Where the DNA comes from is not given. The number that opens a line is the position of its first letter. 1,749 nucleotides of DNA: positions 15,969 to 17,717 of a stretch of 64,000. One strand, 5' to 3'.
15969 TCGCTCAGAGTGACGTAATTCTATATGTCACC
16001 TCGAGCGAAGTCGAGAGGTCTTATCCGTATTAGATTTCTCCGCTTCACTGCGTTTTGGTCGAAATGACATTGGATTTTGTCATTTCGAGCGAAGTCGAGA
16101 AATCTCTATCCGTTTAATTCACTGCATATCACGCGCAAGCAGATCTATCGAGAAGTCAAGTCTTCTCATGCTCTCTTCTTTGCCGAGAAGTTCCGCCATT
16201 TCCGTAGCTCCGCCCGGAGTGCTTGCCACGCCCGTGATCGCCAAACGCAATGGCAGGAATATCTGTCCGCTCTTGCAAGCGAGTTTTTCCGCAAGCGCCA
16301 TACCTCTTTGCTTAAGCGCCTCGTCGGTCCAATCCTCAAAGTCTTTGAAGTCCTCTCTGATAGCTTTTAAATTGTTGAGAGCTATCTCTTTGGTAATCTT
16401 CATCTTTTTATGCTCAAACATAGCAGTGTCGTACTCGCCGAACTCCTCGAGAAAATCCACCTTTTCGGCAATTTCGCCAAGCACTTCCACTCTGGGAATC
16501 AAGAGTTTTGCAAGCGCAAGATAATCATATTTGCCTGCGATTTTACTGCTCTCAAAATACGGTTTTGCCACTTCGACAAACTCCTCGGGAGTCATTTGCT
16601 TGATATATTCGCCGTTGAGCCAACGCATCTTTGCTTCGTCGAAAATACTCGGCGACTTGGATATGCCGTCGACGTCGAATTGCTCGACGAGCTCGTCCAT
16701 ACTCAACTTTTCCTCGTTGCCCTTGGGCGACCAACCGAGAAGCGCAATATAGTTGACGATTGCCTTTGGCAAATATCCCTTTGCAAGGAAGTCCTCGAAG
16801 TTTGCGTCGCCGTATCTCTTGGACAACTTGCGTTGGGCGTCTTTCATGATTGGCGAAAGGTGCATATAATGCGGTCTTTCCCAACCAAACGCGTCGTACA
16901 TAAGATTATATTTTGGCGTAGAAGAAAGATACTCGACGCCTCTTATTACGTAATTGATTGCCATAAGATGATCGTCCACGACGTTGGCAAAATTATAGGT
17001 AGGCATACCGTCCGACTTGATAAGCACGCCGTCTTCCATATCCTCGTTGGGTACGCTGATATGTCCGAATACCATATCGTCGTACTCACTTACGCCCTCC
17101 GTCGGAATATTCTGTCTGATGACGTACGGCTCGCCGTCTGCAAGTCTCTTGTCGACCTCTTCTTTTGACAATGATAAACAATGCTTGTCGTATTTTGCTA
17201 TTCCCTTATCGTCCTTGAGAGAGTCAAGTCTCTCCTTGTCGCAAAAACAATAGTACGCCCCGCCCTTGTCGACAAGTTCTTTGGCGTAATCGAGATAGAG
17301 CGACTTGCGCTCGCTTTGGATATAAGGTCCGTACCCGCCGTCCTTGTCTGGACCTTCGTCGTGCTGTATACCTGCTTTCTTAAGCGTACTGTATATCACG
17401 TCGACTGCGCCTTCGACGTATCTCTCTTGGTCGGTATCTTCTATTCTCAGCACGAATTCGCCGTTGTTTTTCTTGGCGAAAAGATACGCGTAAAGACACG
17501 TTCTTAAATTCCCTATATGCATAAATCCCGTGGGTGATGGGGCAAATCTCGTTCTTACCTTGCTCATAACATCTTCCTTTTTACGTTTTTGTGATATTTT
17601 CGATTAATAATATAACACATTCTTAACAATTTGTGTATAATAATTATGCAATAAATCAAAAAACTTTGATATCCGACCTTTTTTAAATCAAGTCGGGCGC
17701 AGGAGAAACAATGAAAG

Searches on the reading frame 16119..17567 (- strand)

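Call 81: search_protein_families(library=pfam, proteins=[window:16119-17567:-], max_evalue=0.0001)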
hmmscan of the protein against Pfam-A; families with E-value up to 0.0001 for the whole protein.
window:16119-17567:- (482 aa): 2 families
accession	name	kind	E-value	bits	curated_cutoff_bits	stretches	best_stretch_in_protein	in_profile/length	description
PF00749.27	tRNA-synt_1c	-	3.1e-96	322.4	23.4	1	3-316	1-314/314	tRNA synthetases class I (E and Q), catalytic domain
PF19269.4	Anticodon_2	-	2e-34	119.4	23.6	1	329-472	1-139/141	Anticodon binding domain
